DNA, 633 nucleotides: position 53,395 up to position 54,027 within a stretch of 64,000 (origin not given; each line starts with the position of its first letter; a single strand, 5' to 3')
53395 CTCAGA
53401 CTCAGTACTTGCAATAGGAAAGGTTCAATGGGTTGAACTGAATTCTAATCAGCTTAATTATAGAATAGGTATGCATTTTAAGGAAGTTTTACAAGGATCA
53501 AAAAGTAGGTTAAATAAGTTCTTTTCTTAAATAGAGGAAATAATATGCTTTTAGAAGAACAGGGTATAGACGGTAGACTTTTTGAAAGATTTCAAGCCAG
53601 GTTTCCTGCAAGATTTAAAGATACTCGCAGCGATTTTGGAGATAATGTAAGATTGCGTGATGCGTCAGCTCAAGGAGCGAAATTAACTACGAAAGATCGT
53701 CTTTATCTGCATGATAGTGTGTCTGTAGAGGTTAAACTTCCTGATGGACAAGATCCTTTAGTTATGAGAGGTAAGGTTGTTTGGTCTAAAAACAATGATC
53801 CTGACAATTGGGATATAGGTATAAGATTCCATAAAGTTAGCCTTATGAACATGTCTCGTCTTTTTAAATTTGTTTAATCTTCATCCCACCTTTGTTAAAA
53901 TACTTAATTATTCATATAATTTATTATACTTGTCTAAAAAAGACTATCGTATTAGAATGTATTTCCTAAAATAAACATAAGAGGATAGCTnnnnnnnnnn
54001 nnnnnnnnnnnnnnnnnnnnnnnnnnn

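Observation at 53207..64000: c-di-GMP-linked glycan utilisation locus: two stand-alone PilZ genes, a GH94-like enzyme, an ABC sugar transporter, a GH-A hydrolase, a repeat-domain paralogue and a lipoprotein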

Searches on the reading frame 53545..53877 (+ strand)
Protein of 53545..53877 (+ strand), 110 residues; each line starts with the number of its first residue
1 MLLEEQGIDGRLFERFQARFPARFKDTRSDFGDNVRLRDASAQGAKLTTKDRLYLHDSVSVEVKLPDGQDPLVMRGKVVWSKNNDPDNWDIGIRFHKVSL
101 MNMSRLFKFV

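Call 3: search_protein_families(library=pfam, proteins=[window:53545-53877:+], max_evalue=0.01)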
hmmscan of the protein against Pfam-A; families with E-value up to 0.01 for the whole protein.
window:53545-53877:+ (110 aa): 1 family
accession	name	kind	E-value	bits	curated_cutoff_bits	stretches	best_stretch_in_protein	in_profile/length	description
PF07238.19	PilZ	-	1.5e-12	48.1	22.5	1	11-109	3-99/102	PilZ domain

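Call 4: search_protein_families(library=ncbifam, proteins=[window:53545-53877:+], max_evalue=0.01)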
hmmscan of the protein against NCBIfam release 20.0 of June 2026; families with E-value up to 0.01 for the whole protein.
window:53545-53877:+ (110 aa): 1 family
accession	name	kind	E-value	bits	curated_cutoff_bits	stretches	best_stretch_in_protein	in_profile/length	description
TIGR02266.1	gmx_TIGR02266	paralog_domain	4.1e-08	33.3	68.7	1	15-108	1-93/96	TIGR02266 family protein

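Call 39: find_homologous_proteins(query=A1, max_evalue=0.001)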
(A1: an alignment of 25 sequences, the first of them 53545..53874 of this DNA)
Query A1 (25 sequences) (110 aa, profile of the alignment): 369 proteins with E <= 0.001 among 8000 candidates; the best 120 are listed.
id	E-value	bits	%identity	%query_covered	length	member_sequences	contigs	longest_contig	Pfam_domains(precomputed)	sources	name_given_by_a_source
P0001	3.0e-48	180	55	91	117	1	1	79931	PF07238.20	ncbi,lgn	-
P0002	7.5e-48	179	55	95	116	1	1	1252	PF07238.20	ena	-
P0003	7.9e-48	179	56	90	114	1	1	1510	PF07238.20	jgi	jgi:Tfp pilus assembly protein PilZ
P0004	1.7e-47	178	55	89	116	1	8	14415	PF07238.20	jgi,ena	-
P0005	2.2e-47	178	58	89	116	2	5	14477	PF07238.20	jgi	jgi:Tfp pilus assembly protein PilZ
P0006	2.3e-47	178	51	96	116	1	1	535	PF07238.20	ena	-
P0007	3.1e-47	177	57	91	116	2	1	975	PF07238.20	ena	-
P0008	3.2e-47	177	55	91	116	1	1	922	PF07238.20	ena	-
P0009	3.8e-47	177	50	91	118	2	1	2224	PF07238.20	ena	-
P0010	3.9e-47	177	57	91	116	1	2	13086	PF07238.20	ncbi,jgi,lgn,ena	-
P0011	5.1e-47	176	55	91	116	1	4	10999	PF07238.20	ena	-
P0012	5.6e-47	176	50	98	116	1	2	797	PF07238.20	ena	-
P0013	6.1e-47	176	56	91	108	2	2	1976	PF07238.20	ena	-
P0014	6.6e-47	176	53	98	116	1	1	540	PF07238.20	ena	-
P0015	6.6e-47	176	57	90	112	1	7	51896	PF07238.20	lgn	-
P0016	7.4e-47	176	56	93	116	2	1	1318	PF07238.20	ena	-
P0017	1.2e-46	175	56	91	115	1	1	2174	PF07238.20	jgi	jgi:Tfp pilus assembly protein PilZ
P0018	1.3e-46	175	61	92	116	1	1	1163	PF07238.20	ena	-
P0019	1.4e-46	175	52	89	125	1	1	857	PF07238.20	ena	-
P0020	1.4e-46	175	54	91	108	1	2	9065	PF07238.20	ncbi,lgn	-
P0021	1.4e-46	175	58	91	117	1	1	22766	PF07238.20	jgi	jgi:hypothetical protein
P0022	1.6e-46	175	50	99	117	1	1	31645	PF07238.20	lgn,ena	-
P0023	1.6e-46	175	54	100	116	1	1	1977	PF07238.20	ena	-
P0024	1.7e-46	175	54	91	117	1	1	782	PF07238.20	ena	-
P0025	2.0e-46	175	57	91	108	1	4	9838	PF07238.20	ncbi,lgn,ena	ncbi:MAG: PilZ domain-containing protein [Candidatus Omnitrophota bacterium]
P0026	2.1e-46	175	59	95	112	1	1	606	PF07238.20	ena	-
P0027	2.1e-46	174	56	91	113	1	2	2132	PF07238.20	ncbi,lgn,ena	-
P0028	2.1e-46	174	53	90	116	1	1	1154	PF07238.20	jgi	jgi:Tfp pilus assembly protein PilZ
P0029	2.1e-46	174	58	89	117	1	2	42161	PF07238.20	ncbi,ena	-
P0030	2.2e-46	174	53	91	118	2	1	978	PF07238.20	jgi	-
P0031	2.6e-46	174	55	96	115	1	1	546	PF07238.20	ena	-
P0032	2.6e-46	174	58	90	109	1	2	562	PF07238.20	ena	-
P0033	3.3e-46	174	55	90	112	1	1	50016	PF07238.20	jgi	jgi:hypothetical protein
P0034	3.6e-46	174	55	89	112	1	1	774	PF07238.20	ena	-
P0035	3.7e-46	174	55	91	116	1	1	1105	PF07238.20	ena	-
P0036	3.7e-46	174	48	96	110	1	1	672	PF07238.20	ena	-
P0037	4.3e-46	173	58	91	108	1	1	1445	PF07238.20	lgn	-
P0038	5.4e-46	173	53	91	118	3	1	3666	PF07238.20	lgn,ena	-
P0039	5.7e-46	173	51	91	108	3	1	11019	PF07238.20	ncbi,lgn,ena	-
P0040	5.9e-46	173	60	99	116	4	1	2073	PF07238.20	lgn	-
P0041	6.4e-46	173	59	90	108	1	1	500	PF07238.20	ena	-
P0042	6.4e-46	173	60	90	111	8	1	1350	PF07238.20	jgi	-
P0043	6.4e-46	173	51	96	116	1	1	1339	PF07238.20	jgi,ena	jgi:hypothetical protein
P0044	6.6e-46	173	52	91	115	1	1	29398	PF07238.20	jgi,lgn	-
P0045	6.9e-46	173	52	94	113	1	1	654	PF07238.20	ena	-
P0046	6.9e-46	173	55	91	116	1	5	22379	PF07238.20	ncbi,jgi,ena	-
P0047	8.0e-46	173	53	91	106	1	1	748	PF07238.20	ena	-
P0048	8.2e-46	173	59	93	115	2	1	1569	PF07238.20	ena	-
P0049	9.5e-46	172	58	92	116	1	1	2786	PF07238.20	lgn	-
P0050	1.0e-45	172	52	98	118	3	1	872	PF07238.20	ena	-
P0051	1.0e-45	172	50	91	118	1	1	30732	PF07238.20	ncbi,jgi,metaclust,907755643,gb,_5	metaclust:\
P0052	1.1e-45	172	58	92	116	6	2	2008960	PF07238.20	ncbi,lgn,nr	ncbi:MAG: PilZ domain-containing protein [Candidatus Omnitrophica bacterium]|nr:PilZ domain-containi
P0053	1.2e-45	172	53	90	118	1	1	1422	PF07238.20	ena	-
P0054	1.2e-45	172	58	90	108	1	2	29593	PF07238.20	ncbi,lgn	-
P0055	1.3e-45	172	51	100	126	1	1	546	PF07238.20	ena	-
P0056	1.4e-45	172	57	89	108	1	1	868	PF07238.20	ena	-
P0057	1.4e-45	172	54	95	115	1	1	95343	PF07238.20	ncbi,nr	ncbi:MAG: PilZ domain-containing protein [Candidatus Omnitrophica bacterium]|nr:PilZ domain-containi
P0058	1.7e-45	172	54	91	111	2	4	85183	PF07238.20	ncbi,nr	ncbi:MAG: PilZ domain-containing protein [Candidatus Omnitrophica bacterium]|nr:PilZ domain-containi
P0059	1.8e-45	171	52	95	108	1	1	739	PF07238.20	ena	-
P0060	1.8e-45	171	51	98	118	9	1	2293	PF07238.20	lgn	-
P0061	1.9e-45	171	58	91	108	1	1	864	PF07238.20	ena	-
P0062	1.9e-45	171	60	90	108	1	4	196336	PF07238.20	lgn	-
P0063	2.0e-45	171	60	90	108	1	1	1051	PF07238.20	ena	-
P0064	2.0e-45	171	62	90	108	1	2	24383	PF07238.20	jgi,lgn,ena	-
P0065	2.0e-45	171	57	90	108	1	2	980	PF07238.20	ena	-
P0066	2.0e-45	171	57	90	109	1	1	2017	PF07238.20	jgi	jgi:Tfp pilus assembly protein PilZ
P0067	2.1e-45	171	67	93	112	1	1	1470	PF07238.20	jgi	-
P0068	2.2e-45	171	54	90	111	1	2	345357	PF07238.20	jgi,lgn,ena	-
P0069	2.8e-45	171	49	91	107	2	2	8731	PF07238.20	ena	-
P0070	2.9e-45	171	59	100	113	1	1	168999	PF07238.20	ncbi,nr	ncbi:MAG: PilZ domain-containing protein [Candidatus Omnitrophica bacterium]|nr:PilZ domain-containi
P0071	2.9e-45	171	100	100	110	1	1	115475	PF07238.20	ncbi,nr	ncbi:MAG: PilZ domain-containing protein [Candidatus Zapsychrus exili]|nr:PilZ domain-containing pro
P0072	3.8e-45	170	53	95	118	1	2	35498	PF07238.20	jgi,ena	jgi:Tfp pilus assembly protein PilZ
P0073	4.0e-45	170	55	89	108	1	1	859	PF07238.20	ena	-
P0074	4.7e-45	170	51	90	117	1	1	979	PF07238.20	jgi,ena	-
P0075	4.9e-45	170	61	90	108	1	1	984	PF07238.20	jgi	jgi:Tfp pilus assembly protein PilZ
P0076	6.5e-45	170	56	95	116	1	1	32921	PF07238.20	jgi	jgi:PilZ domain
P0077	7.0e-45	170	59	90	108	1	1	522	PF07238.20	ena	-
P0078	7.7e-45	169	56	91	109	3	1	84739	PF07238.20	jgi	jgi:Tfp pilus assembly protein PilZ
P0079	7.8e-45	169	58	99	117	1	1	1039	PF07238.20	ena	-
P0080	8.0e-45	169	51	91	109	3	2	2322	PF07238.20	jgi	-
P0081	8.0e-45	169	56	99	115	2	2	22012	PF07238.20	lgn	-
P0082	8.9e-45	169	55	91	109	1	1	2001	PF07238.20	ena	-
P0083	9.0e-45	169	58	90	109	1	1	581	PF07238.20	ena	-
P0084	9.3e-45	169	63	93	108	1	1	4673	PF07238.20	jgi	-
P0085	9.8e-45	169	59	92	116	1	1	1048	PF07238.20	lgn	-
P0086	9.9e-45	169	62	93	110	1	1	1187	PF07238.20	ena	-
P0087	1.1e-44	169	53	93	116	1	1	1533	PF07238.20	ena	-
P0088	1.1e-44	169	52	89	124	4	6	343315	PF07238.20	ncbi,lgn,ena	-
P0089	1.1e-44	169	57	91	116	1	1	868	PF07238.20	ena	-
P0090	1.2e-44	169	61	93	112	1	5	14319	PF07238.20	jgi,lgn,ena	-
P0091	1.2e-44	169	55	88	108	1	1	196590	PF07238.20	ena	-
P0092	1.4e-44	169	47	94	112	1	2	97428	PF07238.20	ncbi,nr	ncbi:MAG: PilZ domain-containing protein [Candidatus Omnitrophica bacterium]|nr:PilZ domain-containi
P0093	1.5e-44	168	52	89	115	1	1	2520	PF07238.20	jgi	jgi:hypothetical protein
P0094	1.6e-44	168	53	90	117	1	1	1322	PF07238.20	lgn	-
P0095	1.7e-44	168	56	89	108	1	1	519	PF07238.20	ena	-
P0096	1.7e-44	168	59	92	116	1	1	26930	PF07238.20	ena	-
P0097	1.8e-44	168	54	91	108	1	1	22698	PF07238.20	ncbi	-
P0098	2.0e-44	168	64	95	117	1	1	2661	PF07238.20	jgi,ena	-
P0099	2.0e-44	168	52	93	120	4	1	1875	PF07238.20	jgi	jgi:hypothetical protein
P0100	2.1e-44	168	47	93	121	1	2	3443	PF07238.20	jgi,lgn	jgi:hypothetical protein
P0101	2.1e-44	168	54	90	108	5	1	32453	PF07238.20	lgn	-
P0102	2.3e-44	168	52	90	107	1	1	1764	PF07238.20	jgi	-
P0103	2.4e-44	168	62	93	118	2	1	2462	PF07238.20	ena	-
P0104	2.5e-44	168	62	90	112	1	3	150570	PF07238.20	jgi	-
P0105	2.6e-44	168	56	93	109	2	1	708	PF07238.20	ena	-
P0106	2.7e-44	168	51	99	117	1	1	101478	PF07238.20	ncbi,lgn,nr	ncbi:MAG: PilZ domain-containing protein [Candidatus Omnitrophica bacterium]|nr:PilZ domain-containi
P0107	2.7e-44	168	55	91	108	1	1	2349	PF07238.20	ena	-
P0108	2.8e-44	168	57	91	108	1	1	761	PF07238.20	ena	-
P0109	2.9e-44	168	60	90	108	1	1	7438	PF07238.20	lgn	-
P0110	3.0e-44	168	52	94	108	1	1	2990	PF07238.20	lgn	-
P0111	3.2e-44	167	56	94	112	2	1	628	PF07238.20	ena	-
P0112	3.2e-44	167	57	90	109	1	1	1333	PF07238.20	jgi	jgi:Tfp pilus assembly protein PilZ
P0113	3.3e-44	167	60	92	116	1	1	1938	PF07238.20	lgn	-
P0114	3.4e-44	167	62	99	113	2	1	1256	PF07238.20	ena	-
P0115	3.9e-44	167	51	97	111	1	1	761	PF07238.20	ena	-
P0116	3.9e-44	167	49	89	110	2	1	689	PF07238.20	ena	-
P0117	3.9e-44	167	50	89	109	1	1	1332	PF07238.20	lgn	-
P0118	4.0e-44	167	62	92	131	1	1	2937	PF07238.20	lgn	-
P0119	4.0e-44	167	58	90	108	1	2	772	PF07238.20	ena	-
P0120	4.3e-44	167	49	91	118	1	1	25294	PF07238.20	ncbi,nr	ncbi:MAG: PilZ domain-containing protein [Candidatus Omnitrophica bacterium]|nr:PilZ domain-containi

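Call 41: find_encoding_contigs(protein=P0071, flank=10000, max_places=3)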
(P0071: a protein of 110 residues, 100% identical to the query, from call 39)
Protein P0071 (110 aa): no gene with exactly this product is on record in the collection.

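Call 45: find_encoding_contigs(protein=P0052, flank=10000, max_places=2)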
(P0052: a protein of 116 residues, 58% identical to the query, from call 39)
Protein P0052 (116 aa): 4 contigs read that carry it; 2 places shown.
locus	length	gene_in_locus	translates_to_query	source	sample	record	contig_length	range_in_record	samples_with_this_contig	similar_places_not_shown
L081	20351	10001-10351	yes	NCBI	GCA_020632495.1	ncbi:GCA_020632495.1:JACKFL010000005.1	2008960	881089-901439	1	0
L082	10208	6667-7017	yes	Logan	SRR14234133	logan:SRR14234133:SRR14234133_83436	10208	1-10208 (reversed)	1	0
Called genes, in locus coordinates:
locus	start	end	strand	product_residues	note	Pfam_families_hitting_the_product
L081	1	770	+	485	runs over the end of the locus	PF13472:Lipase_GDSL_2 (weak), PF07719:TPR_2 (faint), PF13428:TPR_14 (faint), PF13414:TPR_11 (weak)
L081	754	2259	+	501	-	PF02310:B12-binding, PF04055:Radical_SAM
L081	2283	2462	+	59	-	-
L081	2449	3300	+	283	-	-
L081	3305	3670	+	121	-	-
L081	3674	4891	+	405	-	PF00266:Aminotran_5, PF00155:Aminotran_1_2, PF01041:DegT_DnrJ_EryC1 (weak)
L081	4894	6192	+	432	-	PF04055:Radical_SAM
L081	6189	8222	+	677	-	PF00535:Glycos_transf_2, PF13428:TPR_14 (faint), PF13472:Lipase_GDSL_2 (faint), PF25182:NonGDSL (faint), PF07719:TPR_2 (faint), PF13432:TPR_16 (weak), PF14559:TPR_19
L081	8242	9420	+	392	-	PF01075:Glyco_transf_9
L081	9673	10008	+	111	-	PF07238:PilZ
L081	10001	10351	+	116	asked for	PF07238:PilZ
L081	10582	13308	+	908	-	PF06165:GH94_b-supersand (weak), PF17167:Glyco_hydro_94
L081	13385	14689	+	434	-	PF01547:SBP_bac_1, PF13416:SBP_bac_8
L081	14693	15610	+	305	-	PF00528:BPD_transp_1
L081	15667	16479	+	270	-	PF00528:BPD_transp_1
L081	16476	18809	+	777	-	PF03198:Glyco_hydro_72 (weak), PF02836:Glyco_hydro_2_C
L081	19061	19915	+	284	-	PF00515:TPR_1 (faint), PF07719:TPR_2 (faint), PF13181:TPR_8 (faint), PF13174:TPR_6 (faint)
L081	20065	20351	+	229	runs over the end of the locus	-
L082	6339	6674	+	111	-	PF07238:PilZ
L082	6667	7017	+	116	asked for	PF07238:PilZ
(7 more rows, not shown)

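Call 46: find_encoding_contigs(protein=P0062, flank=10000, max_places=2)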
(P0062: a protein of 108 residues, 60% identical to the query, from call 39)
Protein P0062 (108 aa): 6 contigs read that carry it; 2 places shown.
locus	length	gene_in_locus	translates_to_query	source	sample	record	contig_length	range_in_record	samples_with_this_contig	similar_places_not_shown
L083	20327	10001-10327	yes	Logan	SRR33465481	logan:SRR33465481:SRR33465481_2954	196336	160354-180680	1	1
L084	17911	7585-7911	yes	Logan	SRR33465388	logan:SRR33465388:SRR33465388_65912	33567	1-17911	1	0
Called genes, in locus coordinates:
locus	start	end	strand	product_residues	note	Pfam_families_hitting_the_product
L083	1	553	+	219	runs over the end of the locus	PF00730:HhH-GPD, PF00633:HHH (weak)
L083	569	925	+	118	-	-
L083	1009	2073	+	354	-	PF02786:CPSase_L_D2 (weak), PF02655:ATP-grasp_3 (weak), PF07478:Dala_Dala_lig_C, PF13535:ATP-grasp_4 (weak), PF03133:TTL (weak)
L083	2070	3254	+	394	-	PF04055:Radical_SAM, PF12544:LAM_C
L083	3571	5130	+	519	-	PF02142:MGS, PF01808:AICARFT_IMPCHas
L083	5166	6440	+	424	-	PF08245:Mur_ligase_M (faint), PF02875:Mur_ligase_C, PF27239:FOL3_C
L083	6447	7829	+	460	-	PF10396:TrmE_N, PF12631:MnmE_helical, PF03193:RsgA_GTPase (faint), PF01926:MMR_HSR1, PF02421:FeoB_N, PF04548:AIG1 (weak)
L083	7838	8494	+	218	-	PF01965:DJ-1_PfpI (weak)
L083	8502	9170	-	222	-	PF02674:Colicin_V, PF17830:STI1-HOP_DP (faint)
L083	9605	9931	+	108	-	PF07238:PilZ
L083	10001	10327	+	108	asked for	PF07238:PilZ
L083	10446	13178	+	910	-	PF06165:GH94_b-supersand, PF17167:Glyco_hydro_94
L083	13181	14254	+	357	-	PF01926:MMR_HSR1, PF02421:FeoB_N, PF06071:YchF-GTPase_C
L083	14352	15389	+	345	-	PF03462:PCRF, PF00472:RF-1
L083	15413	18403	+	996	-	PF07517:SecA_DEAD, PF01043:SecA_PP_bind, PF21090:P-loop_SecA, PF07516:SecA_SW, PF02810:SEC-C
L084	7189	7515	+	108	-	PF07238:PilZ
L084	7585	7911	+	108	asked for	PF07238:PilZ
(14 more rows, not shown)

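Call 47: find_encoding_contigs(protein=P0104, flank=10000, max_places=2)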
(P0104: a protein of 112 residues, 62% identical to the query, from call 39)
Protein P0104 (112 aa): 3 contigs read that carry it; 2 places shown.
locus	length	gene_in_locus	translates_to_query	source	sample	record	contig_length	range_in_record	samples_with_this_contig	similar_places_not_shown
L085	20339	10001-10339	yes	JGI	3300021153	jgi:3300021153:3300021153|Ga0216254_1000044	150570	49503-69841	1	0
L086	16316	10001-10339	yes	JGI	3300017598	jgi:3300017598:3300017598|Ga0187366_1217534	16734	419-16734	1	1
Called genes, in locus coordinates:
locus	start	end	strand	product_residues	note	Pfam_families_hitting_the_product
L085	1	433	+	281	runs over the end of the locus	PF03054:tRNA_Me_trans, PF20259:tRNA_Me_trans_M, PF20258:tRNA_Me_trans_C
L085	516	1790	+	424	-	PF00342:PGI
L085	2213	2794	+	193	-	-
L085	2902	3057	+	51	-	PF01165:Ribosomal_S21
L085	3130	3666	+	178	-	PF01965:DJ-1_PfpI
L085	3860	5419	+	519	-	PF02142:MGS, PF01808:AICARFT_IMPCHas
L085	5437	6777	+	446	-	PF08245:Mur_ligase_M, PF02875:Mur_ligase_C, PF27239:FOL3_C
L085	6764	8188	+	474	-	PF10396:TrmE_N, PF00350:Dynamin_N (faint), PF12631:MnmE_helical, PF03193:RsgA_GTPase (faint), PF00009:GTP_EFTU (faint), PF02421:FeoB_N, PF01926:MMR_HSR1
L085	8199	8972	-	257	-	PF02674:Colicin_V, PF17830:STI1-HOP_DP (faint)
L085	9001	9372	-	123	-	-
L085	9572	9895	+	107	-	PF07238:PilZ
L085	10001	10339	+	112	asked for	PF07238:PilZ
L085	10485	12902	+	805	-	PF06165:GH94_b-supersand, PF17167:Glyco_hydro_94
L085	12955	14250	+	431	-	PF01547:SBP_bac_1, PF13416:SBP_bac_8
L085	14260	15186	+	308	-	PF00528:BPD_transp_1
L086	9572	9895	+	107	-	PF07238:PilZ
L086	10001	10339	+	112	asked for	PF07238:PilZ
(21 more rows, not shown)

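Call 75: find_encoding_contigs(protein=P0092, flank=7000, max_places=1)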
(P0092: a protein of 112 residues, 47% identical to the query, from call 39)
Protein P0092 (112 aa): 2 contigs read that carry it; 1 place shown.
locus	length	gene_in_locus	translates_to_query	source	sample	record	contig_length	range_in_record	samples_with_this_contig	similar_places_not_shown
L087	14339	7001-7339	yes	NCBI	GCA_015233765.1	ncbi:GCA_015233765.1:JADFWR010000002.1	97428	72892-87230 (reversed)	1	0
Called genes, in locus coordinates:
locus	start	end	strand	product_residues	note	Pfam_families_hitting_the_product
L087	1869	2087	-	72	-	PF07927:HicA_toxin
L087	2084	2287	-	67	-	PF15919:HicB_lk_antitox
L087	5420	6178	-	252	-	PF02674:Colicin_V (weak)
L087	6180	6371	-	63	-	-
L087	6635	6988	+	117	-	PF07238:PilZ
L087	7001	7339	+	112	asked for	PF07238:PilZ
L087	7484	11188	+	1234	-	-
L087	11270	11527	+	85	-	PF13711:DUF4160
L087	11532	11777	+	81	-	PF10387:DUF2442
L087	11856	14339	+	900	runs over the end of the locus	PF06165:GH94_b-supersand, PF17167:Glyco_hydro_94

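Call 76: find_encoding_contigs(protein=P0091, flank=7000, max_places=1)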
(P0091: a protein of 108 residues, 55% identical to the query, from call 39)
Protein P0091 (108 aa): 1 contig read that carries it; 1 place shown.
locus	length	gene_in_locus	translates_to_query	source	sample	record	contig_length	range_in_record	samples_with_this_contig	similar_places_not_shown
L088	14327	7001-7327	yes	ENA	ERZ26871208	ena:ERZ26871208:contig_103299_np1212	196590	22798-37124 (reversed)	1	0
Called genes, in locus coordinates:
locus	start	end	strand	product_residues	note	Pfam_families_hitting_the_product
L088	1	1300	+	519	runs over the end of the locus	PF02142:MGS, PF01808:AICARFT_IMPCHas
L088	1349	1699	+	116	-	-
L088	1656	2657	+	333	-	PF08245:Mur_ligase_M (faint), PF27239:FOL3_C, PF02875:Mur_ligase_C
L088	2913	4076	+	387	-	PF10396:TrmE_N, PF00350:Dynamin_N (faint), PF12631:MnmE_helical, PF03193:RsgA_GTPase (faint), PF01926:MMR_HSR1, PF02421:FeoB_N, PF04548:AIG1, PF08477:Roc (weak), +2 more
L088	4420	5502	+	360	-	PF04055:Radical_SAM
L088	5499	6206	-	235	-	PF02674:Colicin_V (weak), PF17830:STI1-HOP_DP (faint)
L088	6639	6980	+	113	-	PF07238:PilZ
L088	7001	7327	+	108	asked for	PF07238:PilZ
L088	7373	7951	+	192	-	-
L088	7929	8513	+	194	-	-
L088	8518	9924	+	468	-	PF17167:Glyco_hydro_94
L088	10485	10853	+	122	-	-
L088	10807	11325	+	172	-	-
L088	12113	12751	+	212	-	-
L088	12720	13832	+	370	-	-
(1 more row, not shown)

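Call 77: find_encoding_contigs(protein=P0068, flank=7000, max_places=1)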
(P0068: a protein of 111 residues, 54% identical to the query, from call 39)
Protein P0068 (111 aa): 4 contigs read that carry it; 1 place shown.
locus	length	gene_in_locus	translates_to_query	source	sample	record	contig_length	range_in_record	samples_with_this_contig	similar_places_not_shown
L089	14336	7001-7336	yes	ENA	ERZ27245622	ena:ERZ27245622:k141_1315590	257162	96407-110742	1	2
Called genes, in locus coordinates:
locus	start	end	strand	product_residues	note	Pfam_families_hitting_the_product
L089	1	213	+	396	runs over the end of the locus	PF04055:Radical_SAM, PF12544:LAM_C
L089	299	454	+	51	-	PF01165:Ribosomal_S21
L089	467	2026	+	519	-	PF02142:MGS, PF01808:AICARFT_IMPCHas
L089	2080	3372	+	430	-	PF08245:Mur_ligase_M (faint), PF02875:Mur_ligase_C, PF27239:FOL3_C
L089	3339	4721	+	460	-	PF10396:TrmE_N, PF12631:MnmE_helical, PF00025:Arf (weak), PF00350:Dynamin_N (faint), PF01926:MMR_HSR1, PF02421:FeoB_N, PF04548:AIG1 (weak)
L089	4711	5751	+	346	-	PF04055:Radical_SAM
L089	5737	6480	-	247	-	-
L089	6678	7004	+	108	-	PF07238:PilZ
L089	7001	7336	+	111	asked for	PF07238:PilZ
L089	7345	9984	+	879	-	PF06165:GH94_b-supersand, PF17167:Glyco_hydro_94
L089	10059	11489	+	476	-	PF07690:MFS_1, PF13347:MFS_2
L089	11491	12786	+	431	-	PF01547:SBP_bac_1, PF13416:SBP_bac_8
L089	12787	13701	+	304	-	PF00528:BPD_transp_1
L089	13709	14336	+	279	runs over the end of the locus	PF00528:BPD_transp_1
